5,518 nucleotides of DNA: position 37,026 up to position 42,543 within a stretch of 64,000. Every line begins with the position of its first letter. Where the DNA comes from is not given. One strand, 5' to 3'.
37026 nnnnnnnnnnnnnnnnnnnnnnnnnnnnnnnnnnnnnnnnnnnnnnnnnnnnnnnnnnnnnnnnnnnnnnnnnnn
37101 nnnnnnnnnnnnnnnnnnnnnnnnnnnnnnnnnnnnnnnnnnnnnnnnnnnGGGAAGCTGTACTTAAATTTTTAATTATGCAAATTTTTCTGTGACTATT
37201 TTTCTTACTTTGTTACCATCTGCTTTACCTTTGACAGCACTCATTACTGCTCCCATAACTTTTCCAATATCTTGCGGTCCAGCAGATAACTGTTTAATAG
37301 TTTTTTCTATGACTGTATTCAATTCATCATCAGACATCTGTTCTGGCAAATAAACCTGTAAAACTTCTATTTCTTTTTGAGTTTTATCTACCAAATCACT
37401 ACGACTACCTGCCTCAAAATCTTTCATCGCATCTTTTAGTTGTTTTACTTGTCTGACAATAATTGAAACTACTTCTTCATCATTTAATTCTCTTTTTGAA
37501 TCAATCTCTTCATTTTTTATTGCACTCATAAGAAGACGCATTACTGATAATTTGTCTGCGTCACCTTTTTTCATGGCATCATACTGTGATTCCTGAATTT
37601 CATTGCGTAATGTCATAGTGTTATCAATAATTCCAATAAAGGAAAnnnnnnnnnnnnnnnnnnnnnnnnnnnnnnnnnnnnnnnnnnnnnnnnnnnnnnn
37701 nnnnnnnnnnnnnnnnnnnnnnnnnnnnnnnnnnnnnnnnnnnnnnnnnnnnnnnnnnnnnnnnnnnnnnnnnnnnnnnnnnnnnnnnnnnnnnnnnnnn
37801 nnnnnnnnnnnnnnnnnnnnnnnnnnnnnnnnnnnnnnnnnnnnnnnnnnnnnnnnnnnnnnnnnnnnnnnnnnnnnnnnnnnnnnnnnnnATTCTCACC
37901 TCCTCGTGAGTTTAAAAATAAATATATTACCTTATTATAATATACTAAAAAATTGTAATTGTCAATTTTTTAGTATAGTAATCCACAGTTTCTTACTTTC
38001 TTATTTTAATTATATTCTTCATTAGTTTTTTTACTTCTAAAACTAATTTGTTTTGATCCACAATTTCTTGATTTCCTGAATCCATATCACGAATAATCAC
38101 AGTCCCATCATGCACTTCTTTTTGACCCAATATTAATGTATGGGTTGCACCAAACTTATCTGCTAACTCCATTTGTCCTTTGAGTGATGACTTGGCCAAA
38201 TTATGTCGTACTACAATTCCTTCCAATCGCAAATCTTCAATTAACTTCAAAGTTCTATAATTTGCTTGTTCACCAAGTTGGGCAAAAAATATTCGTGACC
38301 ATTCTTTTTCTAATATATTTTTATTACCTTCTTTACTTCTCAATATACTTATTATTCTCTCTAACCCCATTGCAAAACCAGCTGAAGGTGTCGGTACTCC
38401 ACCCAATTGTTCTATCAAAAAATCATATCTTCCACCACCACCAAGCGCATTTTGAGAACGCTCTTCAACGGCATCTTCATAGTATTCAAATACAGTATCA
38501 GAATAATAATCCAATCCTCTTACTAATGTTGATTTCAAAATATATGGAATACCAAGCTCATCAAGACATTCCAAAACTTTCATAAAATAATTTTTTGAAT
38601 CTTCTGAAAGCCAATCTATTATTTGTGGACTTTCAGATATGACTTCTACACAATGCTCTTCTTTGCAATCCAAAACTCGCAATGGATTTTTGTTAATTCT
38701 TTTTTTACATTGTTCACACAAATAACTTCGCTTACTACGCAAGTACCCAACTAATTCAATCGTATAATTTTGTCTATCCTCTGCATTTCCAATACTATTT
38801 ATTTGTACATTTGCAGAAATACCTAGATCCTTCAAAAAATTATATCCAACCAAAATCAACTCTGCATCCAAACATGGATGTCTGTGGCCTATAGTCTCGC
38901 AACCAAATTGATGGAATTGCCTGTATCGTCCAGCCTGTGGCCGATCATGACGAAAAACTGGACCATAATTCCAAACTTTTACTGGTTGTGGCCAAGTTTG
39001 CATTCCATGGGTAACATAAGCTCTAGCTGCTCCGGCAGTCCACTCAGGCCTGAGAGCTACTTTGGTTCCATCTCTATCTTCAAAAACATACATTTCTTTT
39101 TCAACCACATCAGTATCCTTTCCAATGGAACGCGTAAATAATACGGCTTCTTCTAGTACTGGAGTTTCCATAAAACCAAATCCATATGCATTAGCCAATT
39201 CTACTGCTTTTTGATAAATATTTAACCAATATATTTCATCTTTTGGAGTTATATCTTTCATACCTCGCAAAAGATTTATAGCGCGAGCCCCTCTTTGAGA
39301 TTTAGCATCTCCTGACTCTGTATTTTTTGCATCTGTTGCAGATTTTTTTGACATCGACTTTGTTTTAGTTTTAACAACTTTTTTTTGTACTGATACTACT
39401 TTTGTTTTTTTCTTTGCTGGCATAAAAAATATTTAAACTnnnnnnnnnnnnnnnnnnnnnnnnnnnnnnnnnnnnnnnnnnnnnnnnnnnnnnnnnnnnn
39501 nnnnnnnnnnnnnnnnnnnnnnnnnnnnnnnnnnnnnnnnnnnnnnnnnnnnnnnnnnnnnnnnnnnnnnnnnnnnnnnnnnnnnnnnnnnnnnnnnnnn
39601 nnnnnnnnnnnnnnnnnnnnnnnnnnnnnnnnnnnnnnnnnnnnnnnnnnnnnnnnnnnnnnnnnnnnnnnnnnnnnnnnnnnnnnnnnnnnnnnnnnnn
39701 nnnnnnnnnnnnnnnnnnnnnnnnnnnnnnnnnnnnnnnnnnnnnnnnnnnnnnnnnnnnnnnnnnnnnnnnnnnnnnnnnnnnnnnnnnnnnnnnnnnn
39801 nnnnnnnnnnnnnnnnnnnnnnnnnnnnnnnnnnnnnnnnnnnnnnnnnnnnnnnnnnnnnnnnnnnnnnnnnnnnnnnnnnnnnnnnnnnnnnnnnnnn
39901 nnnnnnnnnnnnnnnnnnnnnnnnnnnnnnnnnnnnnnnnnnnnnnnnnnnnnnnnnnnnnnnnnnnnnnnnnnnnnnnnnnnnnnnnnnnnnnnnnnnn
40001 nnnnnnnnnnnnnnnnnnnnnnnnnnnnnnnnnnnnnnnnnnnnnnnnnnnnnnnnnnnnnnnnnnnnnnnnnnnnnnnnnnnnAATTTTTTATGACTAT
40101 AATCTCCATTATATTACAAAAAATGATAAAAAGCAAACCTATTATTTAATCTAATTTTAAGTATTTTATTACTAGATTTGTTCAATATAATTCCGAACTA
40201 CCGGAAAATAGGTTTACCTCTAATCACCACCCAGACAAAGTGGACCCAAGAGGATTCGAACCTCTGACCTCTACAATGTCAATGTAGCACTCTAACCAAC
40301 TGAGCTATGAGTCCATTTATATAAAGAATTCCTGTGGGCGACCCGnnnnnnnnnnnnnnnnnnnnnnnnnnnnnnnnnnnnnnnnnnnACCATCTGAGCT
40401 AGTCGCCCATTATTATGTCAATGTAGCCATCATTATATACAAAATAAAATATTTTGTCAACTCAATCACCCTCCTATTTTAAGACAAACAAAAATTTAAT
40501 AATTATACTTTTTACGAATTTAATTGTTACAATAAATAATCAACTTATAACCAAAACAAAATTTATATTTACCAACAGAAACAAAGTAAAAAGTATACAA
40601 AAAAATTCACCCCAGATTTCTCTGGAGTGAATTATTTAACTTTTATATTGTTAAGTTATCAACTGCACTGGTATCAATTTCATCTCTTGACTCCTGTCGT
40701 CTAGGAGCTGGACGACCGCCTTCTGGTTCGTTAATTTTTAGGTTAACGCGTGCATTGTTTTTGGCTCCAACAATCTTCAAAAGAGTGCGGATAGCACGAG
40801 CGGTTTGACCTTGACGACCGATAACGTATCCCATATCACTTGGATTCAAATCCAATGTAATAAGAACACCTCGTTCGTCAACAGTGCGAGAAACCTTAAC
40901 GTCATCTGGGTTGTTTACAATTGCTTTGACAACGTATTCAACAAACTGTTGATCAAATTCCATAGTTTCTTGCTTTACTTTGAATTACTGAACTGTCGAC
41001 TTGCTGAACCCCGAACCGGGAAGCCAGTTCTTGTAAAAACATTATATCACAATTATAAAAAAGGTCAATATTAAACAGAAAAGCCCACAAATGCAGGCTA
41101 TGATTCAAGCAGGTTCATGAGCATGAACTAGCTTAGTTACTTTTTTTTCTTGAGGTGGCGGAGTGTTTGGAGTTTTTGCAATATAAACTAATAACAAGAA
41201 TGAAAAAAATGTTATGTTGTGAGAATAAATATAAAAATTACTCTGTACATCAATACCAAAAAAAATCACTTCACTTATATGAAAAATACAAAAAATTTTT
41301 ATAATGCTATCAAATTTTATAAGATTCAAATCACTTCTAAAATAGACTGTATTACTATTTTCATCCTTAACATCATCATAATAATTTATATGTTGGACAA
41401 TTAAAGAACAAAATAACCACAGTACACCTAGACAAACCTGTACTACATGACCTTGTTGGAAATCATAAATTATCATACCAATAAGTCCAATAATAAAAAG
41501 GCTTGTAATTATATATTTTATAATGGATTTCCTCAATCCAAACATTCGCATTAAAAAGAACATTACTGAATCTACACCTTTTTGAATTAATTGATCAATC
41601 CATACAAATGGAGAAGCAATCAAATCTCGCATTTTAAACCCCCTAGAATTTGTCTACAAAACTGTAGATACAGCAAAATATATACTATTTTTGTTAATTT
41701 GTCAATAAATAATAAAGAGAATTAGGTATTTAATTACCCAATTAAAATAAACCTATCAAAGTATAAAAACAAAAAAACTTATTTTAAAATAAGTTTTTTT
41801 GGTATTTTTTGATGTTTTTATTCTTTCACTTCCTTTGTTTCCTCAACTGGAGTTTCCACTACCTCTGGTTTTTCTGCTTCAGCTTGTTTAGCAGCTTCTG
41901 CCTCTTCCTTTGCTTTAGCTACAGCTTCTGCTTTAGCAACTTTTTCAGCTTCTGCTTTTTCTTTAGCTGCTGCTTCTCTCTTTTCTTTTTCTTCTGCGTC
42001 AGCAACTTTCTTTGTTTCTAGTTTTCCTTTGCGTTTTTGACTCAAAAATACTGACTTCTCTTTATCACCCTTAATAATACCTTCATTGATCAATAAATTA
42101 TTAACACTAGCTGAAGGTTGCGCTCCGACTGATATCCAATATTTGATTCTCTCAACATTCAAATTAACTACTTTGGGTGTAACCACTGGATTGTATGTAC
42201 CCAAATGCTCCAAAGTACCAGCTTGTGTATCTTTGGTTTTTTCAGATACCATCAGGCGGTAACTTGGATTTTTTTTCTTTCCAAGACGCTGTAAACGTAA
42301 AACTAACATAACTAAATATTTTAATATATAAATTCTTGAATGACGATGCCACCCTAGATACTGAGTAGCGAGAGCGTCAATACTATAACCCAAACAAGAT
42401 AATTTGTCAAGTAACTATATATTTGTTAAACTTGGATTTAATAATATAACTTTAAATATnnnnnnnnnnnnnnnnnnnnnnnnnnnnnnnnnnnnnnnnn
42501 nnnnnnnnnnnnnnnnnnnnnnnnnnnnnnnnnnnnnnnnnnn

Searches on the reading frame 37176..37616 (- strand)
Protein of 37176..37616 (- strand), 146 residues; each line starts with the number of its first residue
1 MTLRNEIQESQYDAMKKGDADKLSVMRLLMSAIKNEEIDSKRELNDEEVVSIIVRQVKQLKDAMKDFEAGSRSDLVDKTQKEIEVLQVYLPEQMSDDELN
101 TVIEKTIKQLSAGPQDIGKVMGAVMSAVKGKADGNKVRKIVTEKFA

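Call 36: search_protein_families(library=pfam, proteins=[window:37176-37616:-], max_evalue=0.01)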
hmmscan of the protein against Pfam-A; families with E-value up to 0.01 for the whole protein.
window:37176-37616:- (146 aa): 3 families
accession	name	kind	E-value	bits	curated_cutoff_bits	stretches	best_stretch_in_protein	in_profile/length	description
PF09424.15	YqeY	-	1.7e-45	155.1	27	1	5-144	2-142/143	Yqey-like protein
PF02637.23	GatB_Yqey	-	4.3e-05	23.9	27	1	92-144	86-147/148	GatB domain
PF16266.10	DUF4919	-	0.0096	16.3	29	0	77-140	52-114/186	Domain of unknown function (DUF4919)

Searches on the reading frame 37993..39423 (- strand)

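Call 36: search_protein_families(library=pfam, proteins=[window:37993-39423:-], max_evalue=0.01)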
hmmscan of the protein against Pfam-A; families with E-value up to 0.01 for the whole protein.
window:37993-39423:- (476 aa): 4 families
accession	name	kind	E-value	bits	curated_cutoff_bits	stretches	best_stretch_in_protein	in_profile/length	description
PF13393.11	tRNA-synt_His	-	1.6e-34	120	25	1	54-357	1-308/308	Histidyl-tRNA synthetase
PF00587.30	tRNA-synt_2b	-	1.7e-13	51.5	29.3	1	112-341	1-146/179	tRNA synthetase class II core domain (G, H, P, S and T)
PF03129.25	HGTP_anticodon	-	8.5e-10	39.1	21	1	389-466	16-93/94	Anticodon binding domain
PF01409.25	tRNA-synt_2d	-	0.00011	22.2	19.8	1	74-208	27-162/246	tRNA synthetases class II core domain (F)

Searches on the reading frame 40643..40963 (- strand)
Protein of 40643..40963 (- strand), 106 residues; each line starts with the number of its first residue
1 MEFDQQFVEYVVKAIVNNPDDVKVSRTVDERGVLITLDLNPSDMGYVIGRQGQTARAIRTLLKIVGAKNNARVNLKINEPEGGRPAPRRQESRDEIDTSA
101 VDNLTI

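Call 37: search_protein_families(library=pfam, proteins=[window:40643-40963:-], max_evalue=0.01)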
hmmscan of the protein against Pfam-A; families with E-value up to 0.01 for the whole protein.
window:40643-40963:- (106 aa): 3 families
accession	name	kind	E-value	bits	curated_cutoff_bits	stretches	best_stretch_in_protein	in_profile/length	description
PF13083.13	KH_KhpA-B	-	3.9e-24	84.8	32.1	1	5-77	1-73/73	KhpA/KhpB, KH domain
PF07650.23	KH_2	-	0.00032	20.9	22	1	39-79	31-72/78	KH domain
PF00013.35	KH_1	-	0.0049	17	21.5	1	36-60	3-27/66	KH domain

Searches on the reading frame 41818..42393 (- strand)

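Call 37: search_protein_families(library=pfam, proteins=[window:41818-42393:-], max_evalue=0.01)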
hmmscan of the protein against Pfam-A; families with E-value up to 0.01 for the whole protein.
window:41818-42393:- (191 aa): 1 family
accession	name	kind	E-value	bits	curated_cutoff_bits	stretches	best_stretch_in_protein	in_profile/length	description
PF00886.24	Ribosomal_S16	-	1.5e-19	70.1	27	1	36-94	1-62/62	Ribosomal protein S16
